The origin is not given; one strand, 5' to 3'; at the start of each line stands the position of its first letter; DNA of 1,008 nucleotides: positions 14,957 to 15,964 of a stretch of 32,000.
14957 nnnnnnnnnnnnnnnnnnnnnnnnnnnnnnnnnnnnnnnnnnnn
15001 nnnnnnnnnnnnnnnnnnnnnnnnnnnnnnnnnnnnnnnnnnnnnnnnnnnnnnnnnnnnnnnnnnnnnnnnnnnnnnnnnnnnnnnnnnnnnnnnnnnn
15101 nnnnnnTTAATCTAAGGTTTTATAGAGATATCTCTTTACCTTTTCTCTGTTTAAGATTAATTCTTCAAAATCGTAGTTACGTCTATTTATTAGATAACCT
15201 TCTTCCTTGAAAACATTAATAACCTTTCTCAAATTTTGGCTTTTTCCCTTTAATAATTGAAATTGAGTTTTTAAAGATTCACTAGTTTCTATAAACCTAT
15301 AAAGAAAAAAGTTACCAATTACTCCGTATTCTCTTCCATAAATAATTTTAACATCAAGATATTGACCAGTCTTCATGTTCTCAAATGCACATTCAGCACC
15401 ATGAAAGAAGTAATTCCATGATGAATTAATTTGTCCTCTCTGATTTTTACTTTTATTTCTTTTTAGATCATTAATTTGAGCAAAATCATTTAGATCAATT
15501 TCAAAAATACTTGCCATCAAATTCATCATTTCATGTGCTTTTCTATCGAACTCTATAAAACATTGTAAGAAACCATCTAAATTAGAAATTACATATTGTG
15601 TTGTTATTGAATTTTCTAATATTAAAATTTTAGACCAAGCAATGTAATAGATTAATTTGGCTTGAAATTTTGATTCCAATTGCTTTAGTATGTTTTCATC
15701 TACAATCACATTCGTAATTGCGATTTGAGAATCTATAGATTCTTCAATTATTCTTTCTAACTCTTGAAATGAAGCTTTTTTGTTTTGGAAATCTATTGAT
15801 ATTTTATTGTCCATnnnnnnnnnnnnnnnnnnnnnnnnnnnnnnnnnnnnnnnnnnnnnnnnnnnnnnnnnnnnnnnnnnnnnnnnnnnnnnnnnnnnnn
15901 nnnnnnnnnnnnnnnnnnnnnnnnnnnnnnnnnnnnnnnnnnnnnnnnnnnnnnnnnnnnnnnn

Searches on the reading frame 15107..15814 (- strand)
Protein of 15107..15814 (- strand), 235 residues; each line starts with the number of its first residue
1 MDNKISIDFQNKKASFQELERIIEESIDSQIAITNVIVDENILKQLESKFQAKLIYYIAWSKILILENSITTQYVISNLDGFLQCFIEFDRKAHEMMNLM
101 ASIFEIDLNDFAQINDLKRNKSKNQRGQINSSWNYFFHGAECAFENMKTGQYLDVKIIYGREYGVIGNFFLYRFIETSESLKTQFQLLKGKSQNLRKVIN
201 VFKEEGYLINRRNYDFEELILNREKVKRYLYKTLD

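Call 3: search_protein_families(library=pfam, proteins=[window:15107-15814:-], max_evalue=1)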
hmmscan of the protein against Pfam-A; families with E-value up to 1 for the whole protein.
window:15107-15814:- (235 aa): 2 families
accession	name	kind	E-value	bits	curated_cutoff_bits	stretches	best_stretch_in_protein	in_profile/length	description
PF21837.1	DUF6896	-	6.1e-19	68.8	27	1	82-211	1-119/128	Domain of unknown function (DUF6896)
PF04822.18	Takusan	-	0.35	11.2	28.1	1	174-226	15-70/85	Takusan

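Call 4: search_protein_families(library=ncbifam, proteins=[window:15107-15814:-], max_evalue=1)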
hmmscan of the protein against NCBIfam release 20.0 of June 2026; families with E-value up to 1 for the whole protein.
window:15107-15814:- (235 aa): 1 family
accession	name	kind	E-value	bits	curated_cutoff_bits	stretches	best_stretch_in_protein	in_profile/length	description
NF040607.1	mycolic_Pks13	equivalog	0.23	8.7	2100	1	77-152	928-1003/1680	polyketide synthase Pks13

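Call 5: search_protein_families(library=padloc, proteins=[window:15107-15814:-], max_evalue=1)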
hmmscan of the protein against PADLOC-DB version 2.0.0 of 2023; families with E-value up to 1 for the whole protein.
window:15107-15814:- (235 aa): 0 families

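Call 9: find_homologous_proteins(query=window:15107-15814:-)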
Query window:15107-15814:- (235 aa): 8 proteins with E <= 0.001 among 208 candidates.
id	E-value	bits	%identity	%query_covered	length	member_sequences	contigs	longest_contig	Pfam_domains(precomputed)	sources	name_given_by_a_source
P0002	1.2e-146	504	100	100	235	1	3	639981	PF21837.2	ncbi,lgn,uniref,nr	ncbi:DUF6896 domain-containing protein [Flammeovirga kamogawensis]|uniref:DUF6896 domain-containing 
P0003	5.2e-108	378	76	95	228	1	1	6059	PF21837.2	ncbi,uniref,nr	ncbi:DUF6896 domain-containing protein [Flammeovirga aprica]|uniref:DUF6896 domain-containing protei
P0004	6.1e-101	355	71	96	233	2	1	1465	PF21837.2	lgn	-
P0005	4.1e-96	339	82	80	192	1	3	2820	PF21837.2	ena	-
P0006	4.4e-92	326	68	96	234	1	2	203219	PF21837.2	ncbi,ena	-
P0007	6.1e-87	309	64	97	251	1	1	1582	PF21837.2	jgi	jgi:hypothetical protein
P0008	1.4e-85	305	64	95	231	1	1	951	PF21837.2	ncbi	-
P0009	1.7e-70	255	61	82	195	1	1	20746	PF21837.2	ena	-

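Call 10: find_encoding_contigs(protein=P0006, flank=6000, max_places=3)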
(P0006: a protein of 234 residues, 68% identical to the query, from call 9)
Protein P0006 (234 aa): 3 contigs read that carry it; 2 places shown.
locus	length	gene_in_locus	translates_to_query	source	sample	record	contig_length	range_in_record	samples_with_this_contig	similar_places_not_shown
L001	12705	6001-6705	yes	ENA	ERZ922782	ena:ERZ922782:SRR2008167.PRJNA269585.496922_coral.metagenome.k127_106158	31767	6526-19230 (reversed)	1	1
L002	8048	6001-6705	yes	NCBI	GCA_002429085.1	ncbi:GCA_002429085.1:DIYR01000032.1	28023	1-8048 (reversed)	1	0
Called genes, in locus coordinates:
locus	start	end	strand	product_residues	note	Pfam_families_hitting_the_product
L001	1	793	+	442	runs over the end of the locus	PF09423:PhoD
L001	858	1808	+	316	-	PF14226:DIOX_N, PF03171:2OG-FeII_Oxy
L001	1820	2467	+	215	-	PF04264:YceI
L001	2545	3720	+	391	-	PF02540:NAD_synthase, PF03054:tRNA_Me_trans, PF20259:tRNA_Me_trans_M, PF20258:tRNA_Me_trans_C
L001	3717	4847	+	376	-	PF00926:DHBP_synthase, PF00925:GTP_cyclohydro2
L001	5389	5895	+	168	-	-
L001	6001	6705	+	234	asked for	PF21837:DUF6896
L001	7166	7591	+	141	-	PF07007:LprI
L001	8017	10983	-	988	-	-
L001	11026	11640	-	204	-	-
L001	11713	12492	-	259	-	-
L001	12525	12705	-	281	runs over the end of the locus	PF06030:WxLIP_PGBD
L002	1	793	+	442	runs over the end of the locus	PF09423:PhoD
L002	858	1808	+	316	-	PF14226:DIOX_N, PF03171:2OG-FeII_Oxy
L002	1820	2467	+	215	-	PF04264:YceI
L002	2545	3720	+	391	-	PF02540:NAD_synthase, PF03054:tRNA_Me_trans, PF20259:tRNA_Me_trans_M, PF20258:tRNA_Me_trans_C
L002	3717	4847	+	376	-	PF00926:DHBP_synthase, PF00925:GTP_cyclohydro2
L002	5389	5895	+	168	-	-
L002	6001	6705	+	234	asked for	PF21837:DUF6896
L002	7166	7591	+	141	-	PF07007:LprI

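Call 11: find_encoding_contigs(protein=P0003, flank=6000, max_places=3)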
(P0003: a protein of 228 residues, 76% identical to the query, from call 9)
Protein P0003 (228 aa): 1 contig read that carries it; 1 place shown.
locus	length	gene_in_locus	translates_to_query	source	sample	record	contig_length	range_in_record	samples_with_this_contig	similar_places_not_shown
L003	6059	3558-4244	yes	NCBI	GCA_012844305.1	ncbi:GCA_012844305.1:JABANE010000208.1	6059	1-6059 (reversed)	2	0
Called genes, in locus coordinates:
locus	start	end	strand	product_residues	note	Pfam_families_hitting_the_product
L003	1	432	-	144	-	PF12760:Zn_ribbon_IS1595 (weak)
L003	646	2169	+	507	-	PF03572:Peptidase_S41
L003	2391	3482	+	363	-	-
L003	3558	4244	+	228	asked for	PF21837:DUF6896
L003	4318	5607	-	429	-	PF00078:RVT_1, PF08388:GIIM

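Call 12: find_encoding_contigs(protein=P0009, flank=6000, max_places=3)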
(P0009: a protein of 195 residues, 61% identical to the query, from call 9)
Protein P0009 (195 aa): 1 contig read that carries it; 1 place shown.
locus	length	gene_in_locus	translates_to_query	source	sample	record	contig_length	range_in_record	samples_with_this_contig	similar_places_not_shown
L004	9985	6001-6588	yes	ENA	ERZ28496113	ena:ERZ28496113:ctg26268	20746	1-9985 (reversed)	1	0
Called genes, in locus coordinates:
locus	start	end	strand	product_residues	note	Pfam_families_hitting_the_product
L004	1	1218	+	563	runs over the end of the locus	-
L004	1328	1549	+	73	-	PF09413:DUF2007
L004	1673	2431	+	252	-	PF00756:Esterase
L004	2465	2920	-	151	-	PF02566:OsmC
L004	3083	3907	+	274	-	PF11376:DUF3179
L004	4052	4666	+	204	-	PF00165:HTH_AraC (faint), PF12833:HTH_18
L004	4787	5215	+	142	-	-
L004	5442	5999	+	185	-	PF13302:Acetyltransf_3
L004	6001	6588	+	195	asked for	PF21837:DUF6896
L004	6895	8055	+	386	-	-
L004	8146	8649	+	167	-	PF00144:Beta-lactamase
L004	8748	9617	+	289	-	PF00144:Beta-lactamase, PF00515:TPR_1 (weak), PF07719:TPR_2 (weak), PF13181:TPR_8 (weak)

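Call 20: search_solved_structures(query=A1, max_evalue=10)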
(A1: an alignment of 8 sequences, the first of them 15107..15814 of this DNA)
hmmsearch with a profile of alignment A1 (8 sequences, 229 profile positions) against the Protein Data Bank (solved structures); distinct sequences matched with E-value up to 10: 0.

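Call 31: predict_structure(alignment_id=A1)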
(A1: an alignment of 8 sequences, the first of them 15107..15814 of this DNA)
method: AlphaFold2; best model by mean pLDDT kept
length: 235 residues; sequences in the alignment: 8
mean_pLDDT: 84.3   pTM: 0.79
mean pLDDT of the five models: 84.3, 79.6, 79.1, 76.1, 75.3
residues with pLDDT >= 90: 104; 70-90: 98; 50-70: 29; < 50: 4
segments of 3 or more residues with pLDDT < 50: 214-216
pLDDT, mean of each block of 10 residues (from residue 1): 85 95 90 94 93 90 93 94 91 84 79 71 74 81 86 74 66 90 93 90 89 61 86 61
secondary structure, 60 per line:
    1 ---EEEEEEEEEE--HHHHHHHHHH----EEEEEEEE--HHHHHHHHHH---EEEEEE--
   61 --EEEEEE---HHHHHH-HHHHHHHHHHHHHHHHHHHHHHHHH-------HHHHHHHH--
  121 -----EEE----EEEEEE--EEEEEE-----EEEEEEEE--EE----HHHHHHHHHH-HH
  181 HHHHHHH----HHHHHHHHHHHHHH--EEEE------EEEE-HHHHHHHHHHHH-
elements in order: E4-13 H16-25 E30-37 H40-49 E53-58 E63-68 H72-77 H79-103 H111-118 E126-128 E133-138 E141-146 E152-159 H168-177 H179-187 H192-205 E208-211 E218-221 H223-234

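Call 36: fold_search(model_id=the predicted structure, library=pdb)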
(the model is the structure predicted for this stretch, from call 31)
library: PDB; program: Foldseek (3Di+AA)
matches with E <= 10: 748; with E <= 0.001: 0
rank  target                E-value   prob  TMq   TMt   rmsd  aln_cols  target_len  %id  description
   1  2p1m_B                2.0e-01  0.93  0.22  0.10   4.4        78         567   10  TIR1-ASK1 complex structure (released 2007-04-10)
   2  2p1q_B                2.4e-01  0.95  0.24  0.11   3.9        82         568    8  Mechanism of Auxin Perception by the TIR1 ubiquitin ligase (released 2007-04-10)
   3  2p1n_B                3.2e-01  0.92  0.23  0.10   4.1        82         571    8  Mechanism of Auxin Perception by the TIR1 Ubiqutin Ligase (released 2007-04-10)
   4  6j05_B                3.6e-01  0.60  0.18  0.43   6.4        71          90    7  Structures of two ArsR As(III)-responsive repressors: implications for the mechanism of derepression (released 2019-07-03)
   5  7mj2_D                4.1e-01  0.87  0.22  0.25   3.6        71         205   10  LarB, a carboxylase/hydrolase involved in synthesis of the cofactor for lactate racemase, in complex with Zn (released 2021-09-29)
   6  9ocf_A                6.0e-01  0.08  0.17  0.04  15.9       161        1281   12  2.73A cryo-EM structure of the Measles Virus L-P in complex with ERdRp-0519 (released 2025-09-03)
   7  7wvs_A                6.3e-01  0.51  0.21  0.14   4.7        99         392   10  The structure of FinI complex with SAM (released 2023-02-15)
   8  7p6f_AAA              6.3e-01  0.21  0.16  0.31   9.3        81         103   15  1.93 A resolution X-ray crystal structure of the transcriptional regulator SrnR from Streptomyces griseus (released 2022-05-25)
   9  5v1u_A                6.3e-01  0.14  0.12  0.31  13.9       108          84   14  TbiB1 in Complex with the TbiA(beta) Leader Peptide (released 2018-09-05)
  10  3kgd_D                6.7e-01  0.85  0.23  0.17   3.2        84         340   13  Crystal structure of E. coli RNA 3' cyclase (released 2010-04-21)
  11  3l7w                  6.7e-01  0.25  0.16  0.30   6.5        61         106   16  The Crystal Structure of smu.1704 from Streptococcus mutans UA159 (released 2010-12-08)
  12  1tbx_B                6.7e-01  0.23  0.17  0.38   6.4        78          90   15  Crystal structure of SSV1 F-93 (released 2004-07-13)
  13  7kiu_A                7.6e-01  0.25  0.18  0.17   5.7        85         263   14  Structure of recombinant human DNase1L3 in complex with Mg2+ (released 2021-12-01)
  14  8snx_A                7.6e-01  0.04  0.14  0.03  19.0       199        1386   14  Cryo-EM structure of the respiratory syncytial virus polymerase (L:P) bound to the leader promoter (released 2023-12-20)
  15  3grz_B                8.1e-01  0.38  0.19  0.23   3.9        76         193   14  CRYSTAL STRUCTURE OF ribosomal protein L11 methylase FROM Lactobacillus delbrueckii subsp. bulgaricus (released 2009-04-07)
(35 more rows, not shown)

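Call 47: search_dna_similar(query=window:15107-15814:-, collection=plasmids, mode=protein, max_evalue=0.01)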
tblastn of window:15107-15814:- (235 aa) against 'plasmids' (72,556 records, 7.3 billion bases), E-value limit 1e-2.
Records with a match: 1; places in all: 1; records where one place covers at least 80% of the query: 0.
Best place of each record, by identity: <60% 1.
By first word of the organism name: Fulvitalea 1.
By predicted mobility (MOB-suite, as given by PLSDB): non-mobilizable 1.
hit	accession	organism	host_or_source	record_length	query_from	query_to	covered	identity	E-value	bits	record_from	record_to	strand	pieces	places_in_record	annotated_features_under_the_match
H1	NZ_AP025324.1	Fulvitalea axinellae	-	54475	43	209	71%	37.7%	1e-31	129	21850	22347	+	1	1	hypothetical protein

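Call 48: search_dna_similar(query=window:15107-15814:-, collection=phages, mode=protein, max_evalue=0.01)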
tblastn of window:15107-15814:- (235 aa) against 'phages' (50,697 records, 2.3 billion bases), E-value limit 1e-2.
No match.

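Call 49: get_annotated_region(hit=H1, flank=7000)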
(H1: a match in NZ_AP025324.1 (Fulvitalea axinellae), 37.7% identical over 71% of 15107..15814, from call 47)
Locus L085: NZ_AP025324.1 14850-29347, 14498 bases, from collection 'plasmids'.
description: Fulvitalea axinellae strain DSM 100852 plasmid pFA10, complete sequence
organism: Fulvitalea axinellae (NCBI taxid 1182444)
taxonomy: Bacteria; Bacteroidota; Cytophagia; Cytophagales; Persicobacteraceae; Fulvitalea; Fulvitalea axinellae
host: -; source: -; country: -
typing (MOB-suite, as given by PLSDB): non-mobilizable
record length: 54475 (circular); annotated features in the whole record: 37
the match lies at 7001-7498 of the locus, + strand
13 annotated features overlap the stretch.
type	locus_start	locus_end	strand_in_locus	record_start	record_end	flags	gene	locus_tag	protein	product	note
CDS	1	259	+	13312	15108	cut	-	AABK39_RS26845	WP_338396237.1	hypothetical protein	-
CDS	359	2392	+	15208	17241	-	-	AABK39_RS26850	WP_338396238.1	tetratricopeptide repeat protein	-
CDS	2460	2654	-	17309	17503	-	-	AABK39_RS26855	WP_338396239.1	helix-turn-helix domain-containing protein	-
CDS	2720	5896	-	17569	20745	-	-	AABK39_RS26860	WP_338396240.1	tetratricopeptide repeat protein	-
CDS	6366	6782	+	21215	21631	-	-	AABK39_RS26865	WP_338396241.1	hypothetical protein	-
CDS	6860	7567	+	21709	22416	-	-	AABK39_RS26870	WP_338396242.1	hypothetical protein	-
CDS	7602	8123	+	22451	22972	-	-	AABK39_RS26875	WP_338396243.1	hypothetical protein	-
CDS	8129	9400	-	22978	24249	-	-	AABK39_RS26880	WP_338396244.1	Y-family DNA polymerase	-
CDS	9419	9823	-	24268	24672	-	-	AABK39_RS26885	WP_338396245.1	hypothetical protein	-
CDS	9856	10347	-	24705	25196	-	umuD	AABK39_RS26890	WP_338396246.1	translesion error-prone DNA polymerase V autoproteolytic subunit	-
CDS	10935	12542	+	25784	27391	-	-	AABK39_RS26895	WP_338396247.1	type I restriction-modification system subunit M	GO:0006306 - DNA methylation [Evidence IEA]; GO:0009307 - DNA restriction-modification system [Evidence IEA]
CDS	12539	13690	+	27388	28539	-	-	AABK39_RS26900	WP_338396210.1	restriction endonuclease subunit S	GO:0006304 - DNA modification [Evidence IEA]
CDS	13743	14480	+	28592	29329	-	-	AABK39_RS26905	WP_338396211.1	hypothetical protein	-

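Call 51: search_protein_families(library=pfam, proteins=[L085:6360-6782:+, L085:7602-8123:+, L001:5389-5895:+, L003:2391-3482:+, L004:6895-8055:+, L004:4787-5215:+, L085:6860-7567:+, L001:7166-7591:+], max_evalue=0.1)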
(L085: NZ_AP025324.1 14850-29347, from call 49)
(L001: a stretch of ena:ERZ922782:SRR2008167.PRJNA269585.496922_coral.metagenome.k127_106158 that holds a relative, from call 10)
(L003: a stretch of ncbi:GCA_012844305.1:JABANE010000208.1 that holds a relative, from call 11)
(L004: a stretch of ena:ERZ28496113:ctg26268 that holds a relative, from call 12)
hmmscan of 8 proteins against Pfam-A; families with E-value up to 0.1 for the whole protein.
L085:6360-6782:+ (140 aa): 0 families

L085:7602-8123:+ (173 aa): 0 families

L001:5389-5895:+ (168 aa): 0 families

L003:2391-3482:+ (363 aa): 1 family
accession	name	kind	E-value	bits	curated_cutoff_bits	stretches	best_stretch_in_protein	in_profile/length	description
PF23589.2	WH_AprA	-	0.038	15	27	1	112-148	31-67/94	AprA winged helix domain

L004:6895-8055:+ (386 aa): 0 families

L004:4787-5215:+ (142 aa): 1 family
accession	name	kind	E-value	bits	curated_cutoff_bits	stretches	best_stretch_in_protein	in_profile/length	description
PF12367.13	PFO_beta_C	-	0.011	16.2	24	0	112-127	2-17/66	Pyruvate ferredoxin oxidoreductase beta subunit C terminal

L085:6860-7567:+ (235 aa): 1 family
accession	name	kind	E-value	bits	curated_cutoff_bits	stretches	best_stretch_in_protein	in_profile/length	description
PF21837.1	DUF6896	-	3.1e-15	56.8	27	1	88-223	2-124/128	Domain of unknown function (DUF6896)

L001:7166-7591:+ (141 aa): 1 family
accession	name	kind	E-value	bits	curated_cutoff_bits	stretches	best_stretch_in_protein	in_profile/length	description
PF07007.17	LprI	-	8.6e-16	58.7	22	1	41-131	7-106/106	Lysozyme inhibitor LprI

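Call 52: find_encoding_contigs(protein=P0005, flank=3000, max_places=3)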
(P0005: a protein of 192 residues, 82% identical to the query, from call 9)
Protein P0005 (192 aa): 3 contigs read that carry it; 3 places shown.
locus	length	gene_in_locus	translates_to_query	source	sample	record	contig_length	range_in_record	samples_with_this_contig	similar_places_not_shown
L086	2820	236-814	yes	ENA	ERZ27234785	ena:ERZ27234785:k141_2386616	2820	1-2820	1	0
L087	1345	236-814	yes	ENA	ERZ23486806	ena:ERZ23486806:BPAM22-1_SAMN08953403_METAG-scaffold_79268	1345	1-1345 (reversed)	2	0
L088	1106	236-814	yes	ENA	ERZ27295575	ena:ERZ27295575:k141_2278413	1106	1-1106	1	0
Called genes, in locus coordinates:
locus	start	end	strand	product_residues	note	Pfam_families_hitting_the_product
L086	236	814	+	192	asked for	PF21837:DUF6896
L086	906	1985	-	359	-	PF00180:Iso_dh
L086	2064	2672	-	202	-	PF00694:Aconitase_C, PF27512:LeuD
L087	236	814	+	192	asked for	PF21837:DUF6896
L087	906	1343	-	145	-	?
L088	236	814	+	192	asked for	PF21837:DUF6896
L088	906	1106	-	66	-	?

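Call 53: find_encoding_contigs(protein=P0004, flank=3000, max_places=3)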
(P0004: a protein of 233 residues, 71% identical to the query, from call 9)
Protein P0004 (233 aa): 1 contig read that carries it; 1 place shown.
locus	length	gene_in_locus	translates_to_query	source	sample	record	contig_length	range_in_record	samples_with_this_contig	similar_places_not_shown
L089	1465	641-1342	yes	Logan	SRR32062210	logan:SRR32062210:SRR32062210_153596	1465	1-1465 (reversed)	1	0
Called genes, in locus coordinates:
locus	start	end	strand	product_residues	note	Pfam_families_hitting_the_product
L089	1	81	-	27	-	?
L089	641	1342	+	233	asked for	PF21837:DUF6896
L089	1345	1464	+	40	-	?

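Call 64: search_protein_families(library=phrogs, proteins=[window:15107-15814:-], max_evalue=0.1)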
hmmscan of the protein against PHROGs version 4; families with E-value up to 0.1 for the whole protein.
window:15107-15814:- (235 aa): 2 families
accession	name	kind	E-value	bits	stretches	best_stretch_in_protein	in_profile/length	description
phrog_4001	-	unknown function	0.004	18.3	1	3-26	22-45/64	-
phrog_6383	-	unknown function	0.04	15.1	0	71-99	7-37/56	-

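Call 66: find_related_loci(query=A2, collection=metagenome_contigs, flank=5000)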
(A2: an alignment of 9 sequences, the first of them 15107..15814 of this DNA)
Query A2 (235 aa) in metagenome_contigs; peptide patterns used: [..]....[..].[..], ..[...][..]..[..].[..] (x = any residue, [..] = any of these).
306 stretches matched a pattern; 1 encode a relative of the query (tblastn E <= 1e-3); 1 distinct loci.
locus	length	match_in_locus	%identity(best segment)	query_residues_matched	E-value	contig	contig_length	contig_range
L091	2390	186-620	32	82-228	1e-21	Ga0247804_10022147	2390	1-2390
